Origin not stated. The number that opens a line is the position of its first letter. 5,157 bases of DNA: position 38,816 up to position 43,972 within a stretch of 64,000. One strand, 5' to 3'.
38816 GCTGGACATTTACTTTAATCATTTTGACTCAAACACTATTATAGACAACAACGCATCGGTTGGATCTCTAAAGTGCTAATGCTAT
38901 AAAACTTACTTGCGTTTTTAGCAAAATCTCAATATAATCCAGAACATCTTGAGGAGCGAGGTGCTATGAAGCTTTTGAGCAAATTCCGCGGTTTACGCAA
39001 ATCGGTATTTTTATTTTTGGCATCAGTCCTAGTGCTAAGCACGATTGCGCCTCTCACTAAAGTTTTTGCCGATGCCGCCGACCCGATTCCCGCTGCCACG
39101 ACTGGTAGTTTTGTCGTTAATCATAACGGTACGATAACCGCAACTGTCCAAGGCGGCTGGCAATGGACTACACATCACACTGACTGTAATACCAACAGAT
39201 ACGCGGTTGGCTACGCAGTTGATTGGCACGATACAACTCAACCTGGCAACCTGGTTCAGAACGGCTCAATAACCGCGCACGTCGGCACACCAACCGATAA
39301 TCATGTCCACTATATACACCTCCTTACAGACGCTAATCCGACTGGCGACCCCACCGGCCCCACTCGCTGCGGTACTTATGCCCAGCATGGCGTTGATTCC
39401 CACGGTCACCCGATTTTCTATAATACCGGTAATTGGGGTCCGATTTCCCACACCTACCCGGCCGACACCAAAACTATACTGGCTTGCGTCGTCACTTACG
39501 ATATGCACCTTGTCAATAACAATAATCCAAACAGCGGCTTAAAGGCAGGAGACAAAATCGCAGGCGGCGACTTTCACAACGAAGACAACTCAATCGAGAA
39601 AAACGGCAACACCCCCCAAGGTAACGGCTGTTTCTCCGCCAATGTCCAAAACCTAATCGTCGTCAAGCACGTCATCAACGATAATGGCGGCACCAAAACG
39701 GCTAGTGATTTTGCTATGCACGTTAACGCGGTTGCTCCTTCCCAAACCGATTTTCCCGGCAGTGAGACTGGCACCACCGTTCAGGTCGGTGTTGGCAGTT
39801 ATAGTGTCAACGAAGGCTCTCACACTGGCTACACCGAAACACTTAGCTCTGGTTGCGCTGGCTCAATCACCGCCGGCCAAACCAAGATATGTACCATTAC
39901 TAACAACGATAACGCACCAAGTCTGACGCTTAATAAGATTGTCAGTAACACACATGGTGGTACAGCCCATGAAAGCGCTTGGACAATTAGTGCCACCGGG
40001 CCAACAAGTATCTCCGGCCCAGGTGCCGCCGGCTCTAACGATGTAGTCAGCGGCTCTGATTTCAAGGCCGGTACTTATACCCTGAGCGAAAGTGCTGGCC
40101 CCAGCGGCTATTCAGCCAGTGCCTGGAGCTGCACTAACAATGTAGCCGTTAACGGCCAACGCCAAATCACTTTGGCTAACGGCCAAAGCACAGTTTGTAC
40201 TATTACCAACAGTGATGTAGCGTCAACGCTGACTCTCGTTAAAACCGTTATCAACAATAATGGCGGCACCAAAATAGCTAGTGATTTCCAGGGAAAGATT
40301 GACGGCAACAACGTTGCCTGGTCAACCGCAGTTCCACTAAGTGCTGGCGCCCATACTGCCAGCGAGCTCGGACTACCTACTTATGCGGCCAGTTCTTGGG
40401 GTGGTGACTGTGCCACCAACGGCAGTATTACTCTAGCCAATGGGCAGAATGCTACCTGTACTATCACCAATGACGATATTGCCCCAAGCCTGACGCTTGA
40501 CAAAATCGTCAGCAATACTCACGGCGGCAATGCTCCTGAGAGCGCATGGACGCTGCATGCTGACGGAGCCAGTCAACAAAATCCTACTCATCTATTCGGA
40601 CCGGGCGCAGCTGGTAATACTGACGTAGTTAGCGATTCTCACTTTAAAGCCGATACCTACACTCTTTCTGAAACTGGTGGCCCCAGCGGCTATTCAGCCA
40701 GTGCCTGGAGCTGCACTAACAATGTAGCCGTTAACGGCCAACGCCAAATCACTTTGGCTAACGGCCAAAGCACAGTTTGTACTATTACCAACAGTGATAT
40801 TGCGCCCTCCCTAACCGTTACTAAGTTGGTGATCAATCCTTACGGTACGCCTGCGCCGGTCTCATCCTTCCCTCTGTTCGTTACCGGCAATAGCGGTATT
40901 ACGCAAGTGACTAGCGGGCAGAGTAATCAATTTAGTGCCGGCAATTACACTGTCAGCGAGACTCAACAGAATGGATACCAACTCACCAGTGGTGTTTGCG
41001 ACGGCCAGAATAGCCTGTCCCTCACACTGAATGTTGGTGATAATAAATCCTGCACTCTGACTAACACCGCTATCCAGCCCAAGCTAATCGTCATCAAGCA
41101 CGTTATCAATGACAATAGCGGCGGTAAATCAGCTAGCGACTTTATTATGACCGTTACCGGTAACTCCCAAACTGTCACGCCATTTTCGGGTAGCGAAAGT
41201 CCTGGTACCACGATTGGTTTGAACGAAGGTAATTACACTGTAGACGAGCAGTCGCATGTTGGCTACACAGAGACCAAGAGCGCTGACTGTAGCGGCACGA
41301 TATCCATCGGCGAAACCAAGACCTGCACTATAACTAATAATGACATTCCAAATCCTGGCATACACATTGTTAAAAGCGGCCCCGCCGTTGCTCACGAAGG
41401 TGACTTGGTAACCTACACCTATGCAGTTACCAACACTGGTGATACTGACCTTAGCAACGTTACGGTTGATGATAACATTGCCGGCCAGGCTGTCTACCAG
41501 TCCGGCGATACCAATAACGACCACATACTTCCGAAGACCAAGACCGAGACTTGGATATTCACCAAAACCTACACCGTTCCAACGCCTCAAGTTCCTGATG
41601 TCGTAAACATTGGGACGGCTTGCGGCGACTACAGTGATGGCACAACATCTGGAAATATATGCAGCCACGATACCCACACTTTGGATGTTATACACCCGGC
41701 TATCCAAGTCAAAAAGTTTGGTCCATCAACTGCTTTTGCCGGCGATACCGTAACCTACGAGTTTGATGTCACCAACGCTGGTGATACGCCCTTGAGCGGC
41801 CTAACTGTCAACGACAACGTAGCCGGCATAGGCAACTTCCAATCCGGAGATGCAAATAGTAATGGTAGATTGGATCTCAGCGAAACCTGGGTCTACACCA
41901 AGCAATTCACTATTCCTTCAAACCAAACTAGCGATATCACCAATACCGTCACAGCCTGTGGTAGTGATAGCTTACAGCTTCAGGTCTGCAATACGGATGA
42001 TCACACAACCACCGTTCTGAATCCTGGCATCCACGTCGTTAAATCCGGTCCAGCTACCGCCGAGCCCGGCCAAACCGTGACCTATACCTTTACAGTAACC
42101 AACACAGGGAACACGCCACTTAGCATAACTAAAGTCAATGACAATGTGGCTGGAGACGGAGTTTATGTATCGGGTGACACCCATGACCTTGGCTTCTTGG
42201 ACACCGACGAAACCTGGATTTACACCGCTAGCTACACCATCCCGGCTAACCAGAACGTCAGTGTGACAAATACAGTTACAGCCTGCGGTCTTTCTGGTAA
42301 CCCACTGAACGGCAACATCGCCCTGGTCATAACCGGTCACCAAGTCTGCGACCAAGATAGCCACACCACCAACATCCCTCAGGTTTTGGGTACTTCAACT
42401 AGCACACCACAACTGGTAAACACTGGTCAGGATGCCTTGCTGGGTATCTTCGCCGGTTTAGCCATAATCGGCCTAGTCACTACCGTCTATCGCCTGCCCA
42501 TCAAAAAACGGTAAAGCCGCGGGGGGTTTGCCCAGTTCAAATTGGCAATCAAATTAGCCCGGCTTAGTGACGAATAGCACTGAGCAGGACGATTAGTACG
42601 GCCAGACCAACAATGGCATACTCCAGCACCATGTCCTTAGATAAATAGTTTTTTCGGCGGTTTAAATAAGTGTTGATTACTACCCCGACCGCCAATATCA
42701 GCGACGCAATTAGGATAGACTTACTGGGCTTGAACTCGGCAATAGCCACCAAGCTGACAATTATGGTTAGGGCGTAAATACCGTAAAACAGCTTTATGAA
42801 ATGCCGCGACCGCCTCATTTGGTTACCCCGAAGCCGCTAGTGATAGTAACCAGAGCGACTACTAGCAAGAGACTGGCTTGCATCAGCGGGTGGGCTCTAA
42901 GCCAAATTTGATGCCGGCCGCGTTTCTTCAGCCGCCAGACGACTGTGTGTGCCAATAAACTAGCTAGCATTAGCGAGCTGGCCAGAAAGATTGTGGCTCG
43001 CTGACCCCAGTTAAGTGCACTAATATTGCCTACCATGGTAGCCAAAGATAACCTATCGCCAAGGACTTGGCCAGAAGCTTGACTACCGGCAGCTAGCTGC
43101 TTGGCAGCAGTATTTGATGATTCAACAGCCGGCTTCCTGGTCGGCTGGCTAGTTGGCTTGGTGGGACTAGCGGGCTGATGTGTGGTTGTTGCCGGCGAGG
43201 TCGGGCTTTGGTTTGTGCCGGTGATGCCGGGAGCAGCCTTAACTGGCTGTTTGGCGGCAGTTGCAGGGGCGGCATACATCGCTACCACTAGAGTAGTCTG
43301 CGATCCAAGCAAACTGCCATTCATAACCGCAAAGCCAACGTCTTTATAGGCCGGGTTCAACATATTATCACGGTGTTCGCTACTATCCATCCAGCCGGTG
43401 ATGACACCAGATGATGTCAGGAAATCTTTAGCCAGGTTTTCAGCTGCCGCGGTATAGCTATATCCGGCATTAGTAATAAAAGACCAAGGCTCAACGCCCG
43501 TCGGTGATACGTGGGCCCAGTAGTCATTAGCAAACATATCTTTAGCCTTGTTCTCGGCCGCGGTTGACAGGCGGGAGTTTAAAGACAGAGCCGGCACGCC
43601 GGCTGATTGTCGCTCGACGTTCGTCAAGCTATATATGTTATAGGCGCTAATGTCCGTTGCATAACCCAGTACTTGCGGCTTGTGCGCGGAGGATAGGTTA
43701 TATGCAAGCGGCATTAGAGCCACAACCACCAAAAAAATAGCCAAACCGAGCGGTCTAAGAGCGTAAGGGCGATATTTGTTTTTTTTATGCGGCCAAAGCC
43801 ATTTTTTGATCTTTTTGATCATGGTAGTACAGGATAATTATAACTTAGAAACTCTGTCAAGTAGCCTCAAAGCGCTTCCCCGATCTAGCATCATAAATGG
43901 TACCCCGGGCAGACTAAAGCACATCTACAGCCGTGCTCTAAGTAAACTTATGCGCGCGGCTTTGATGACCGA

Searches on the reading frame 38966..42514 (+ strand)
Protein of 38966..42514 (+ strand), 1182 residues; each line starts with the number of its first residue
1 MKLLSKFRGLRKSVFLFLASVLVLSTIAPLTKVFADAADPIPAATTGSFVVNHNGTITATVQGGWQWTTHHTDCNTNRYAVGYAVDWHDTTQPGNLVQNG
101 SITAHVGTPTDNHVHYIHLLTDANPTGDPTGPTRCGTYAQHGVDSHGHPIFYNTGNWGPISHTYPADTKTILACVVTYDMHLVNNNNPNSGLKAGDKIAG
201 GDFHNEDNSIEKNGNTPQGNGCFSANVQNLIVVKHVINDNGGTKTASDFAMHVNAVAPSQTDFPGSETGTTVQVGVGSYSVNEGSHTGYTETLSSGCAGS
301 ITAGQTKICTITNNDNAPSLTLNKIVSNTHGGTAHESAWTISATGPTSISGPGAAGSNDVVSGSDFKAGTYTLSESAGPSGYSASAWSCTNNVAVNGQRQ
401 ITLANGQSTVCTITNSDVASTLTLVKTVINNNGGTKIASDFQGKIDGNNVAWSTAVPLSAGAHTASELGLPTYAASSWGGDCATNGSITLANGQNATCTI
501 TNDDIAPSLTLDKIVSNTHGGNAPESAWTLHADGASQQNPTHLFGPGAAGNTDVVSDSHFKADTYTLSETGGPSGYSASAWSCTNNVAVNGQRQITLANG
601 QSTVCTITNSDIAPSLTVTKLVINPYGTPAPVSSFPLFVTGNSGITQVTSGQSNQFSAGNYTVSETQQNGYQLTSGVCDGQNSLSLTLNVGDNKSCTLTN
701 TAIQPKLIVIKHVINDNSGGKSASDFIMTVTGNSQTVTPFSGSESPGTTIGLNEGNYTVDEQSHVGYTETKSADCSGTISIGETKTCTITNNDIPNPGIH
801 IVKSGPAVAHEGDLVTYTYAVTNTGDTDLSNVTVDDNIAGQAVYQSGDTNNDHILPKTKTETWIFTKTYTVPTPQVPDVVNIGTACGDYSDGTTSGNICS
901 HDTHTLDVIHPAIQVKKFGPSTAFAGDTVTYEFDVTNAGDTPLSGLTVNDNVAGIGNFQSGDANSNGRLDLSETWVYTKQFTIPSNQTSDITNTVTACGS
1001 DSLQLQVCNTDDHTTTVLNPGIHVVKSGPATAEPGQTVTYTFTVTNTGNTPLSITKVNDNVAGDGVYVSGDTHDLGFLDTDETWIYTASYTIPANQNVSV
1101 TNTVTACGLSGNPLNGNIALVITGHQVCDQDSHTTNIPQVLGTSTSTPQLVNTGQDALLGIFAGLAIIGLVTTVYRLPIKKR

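Call 49: search_protein_families(library=ncbifam, proteins=[window:38966-42514:+], max_evalue=0.00001)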
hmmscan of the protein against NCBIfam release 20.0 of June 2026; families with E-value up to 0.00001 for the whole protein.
window:38966-42514:+ (1182 aa): 2 families
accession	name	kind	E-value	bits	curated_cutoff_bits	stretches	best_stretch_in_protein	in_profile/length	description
TIGR01451.2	B_ant_repeat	repeat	1.9e-19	69.4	24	2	1029-1071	5-47/53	DUF11 type repeat protein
NF041425.1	OS_HP2_seleno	subfamily_domain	1.2e-07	32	100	0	1034-1059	13-38/98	OS_HP2 family (seleno)protein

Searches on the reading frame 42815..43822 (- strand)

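Call 49: search_protein_families(library=ncbifam, proteins=[window:42815-43822:-], max_evalue=0.00001)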
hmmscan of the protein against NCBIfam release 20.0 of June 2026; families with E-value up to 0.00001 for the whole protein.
window:42815-43822:- (335 aa): 2 families
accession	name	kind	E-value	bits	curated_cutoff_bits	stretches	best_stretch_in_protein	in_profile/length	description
TIGR02909.1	spore_YkwD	subfamily_domain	7.1e-27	93.8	171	1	63-172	8-117/127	uncharacterized protein, YkwD family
NF052539.1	DivAsocLipDalA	equivalog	4e-15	56.1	200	1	61-167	49-155/169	divisome-associated lipoprotein DalA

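Call 74: search_protein_families(library=pfam, proteins=[window:42815-43822:-], max_evalue=10)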
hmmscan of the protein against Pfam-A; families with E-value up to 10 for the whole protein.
window:42815-43822:- (335 aa): 3 families
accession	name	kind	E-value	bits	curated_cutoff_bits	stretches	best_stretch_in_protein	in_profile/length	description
PF00188.32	CAP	-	1.4e-20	74.8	21.1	1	65-174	2-110/117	Cysteine-rich secretory protein family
PF05255.16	UPF0220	-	0.43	10.5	25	0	251-295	81-120/166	Uncharacterised protein family (UPF0220)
PF05308.16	Mito_fiss_reg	-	4.7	7.8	26.3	1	172-241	132-202/244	Mitochondrial fission regulator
